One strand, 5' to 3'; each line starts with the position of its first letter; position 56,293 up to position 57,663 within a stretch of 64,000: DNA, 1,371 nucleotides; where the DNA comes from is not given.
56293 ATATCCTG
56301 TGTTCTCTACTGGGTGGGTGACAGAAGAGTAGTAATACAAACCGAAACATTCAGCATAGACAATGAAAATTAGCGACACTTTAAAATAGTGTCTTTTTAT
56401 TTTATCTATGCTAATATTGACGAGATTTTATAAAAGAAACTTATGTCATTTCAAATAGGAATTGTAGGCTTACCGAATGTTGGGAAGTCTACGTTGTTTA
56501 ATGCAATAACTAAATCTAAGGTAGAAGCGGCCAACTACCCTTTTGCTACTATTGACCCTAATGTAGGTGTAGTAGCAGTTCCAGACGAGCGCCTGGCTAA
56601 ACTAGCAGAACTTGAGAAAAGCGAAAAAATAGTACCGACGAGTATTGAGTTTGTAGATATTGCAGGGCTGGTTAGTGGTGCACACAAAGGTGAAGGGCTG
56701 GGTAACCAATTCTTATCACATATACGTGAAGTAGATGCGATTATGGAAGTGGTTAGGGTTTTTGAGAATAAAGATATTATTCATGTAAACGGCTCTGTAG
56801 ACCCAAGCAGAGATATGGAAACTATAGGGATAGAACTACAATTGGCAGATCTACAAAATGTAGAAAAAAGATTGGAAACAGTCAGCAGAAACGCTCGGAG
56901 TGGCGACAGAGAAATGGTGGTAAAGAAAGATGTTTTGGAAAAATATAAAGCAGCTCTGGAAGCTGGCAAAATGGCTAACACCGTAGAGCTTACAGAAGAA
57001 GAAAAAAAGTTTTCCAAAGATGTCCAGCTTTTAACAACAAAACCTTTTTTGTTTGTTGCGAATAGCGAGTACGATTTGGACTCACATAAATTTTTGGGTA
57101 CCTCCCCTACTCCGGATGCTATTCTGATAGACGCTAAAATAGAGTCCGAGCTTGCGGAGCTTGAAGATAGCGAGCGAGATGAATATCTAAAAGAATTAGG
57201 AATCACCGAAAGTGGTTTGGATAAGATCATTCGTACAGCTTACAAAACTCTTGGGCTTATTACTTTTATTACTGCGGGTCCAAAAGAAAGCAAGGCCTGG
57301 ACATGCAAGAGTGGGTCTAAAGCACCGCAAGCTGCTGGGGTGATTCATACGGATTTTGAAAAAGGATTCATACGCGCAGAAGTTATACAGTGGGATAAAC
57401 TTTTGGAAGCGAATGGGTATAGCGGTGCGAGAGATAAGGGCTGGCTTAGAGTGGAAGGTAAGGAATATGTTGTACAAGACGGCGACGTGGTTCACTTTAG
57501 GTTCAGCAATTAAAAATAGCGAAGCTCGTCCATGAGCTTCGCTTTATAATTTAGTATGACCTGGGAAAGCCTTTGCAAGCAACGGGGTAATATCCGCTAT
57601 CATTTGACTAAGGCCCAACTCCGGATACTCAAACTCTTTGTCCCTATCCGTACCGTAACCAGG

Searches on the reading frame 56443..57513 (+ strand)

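Call 65: search_protein_families(library=pfam, proteins=[window:56443-57513:+], max_evalue=0.00001)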
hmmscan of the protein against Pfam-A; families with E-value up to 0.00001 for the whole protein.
window:56443-57513:+ (356 aa): 3 families
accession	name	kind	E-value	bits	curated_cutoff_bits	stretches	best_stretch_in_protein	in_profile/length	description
PF06071.19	YchF-GTPase_C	-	3.3e-36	123.7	27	1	272-354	1-83/84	Protein of unknown function (DUF933)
PF01926.29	MMR_HSR1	-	3.2e-23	82.4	21.9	1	4-108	1-86/113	50S ribosome-binding GTPase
PF02421.24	FeoB_N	-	2.6e-09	37.2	27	1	4-48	2-46/156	Ferrous iron transport protein B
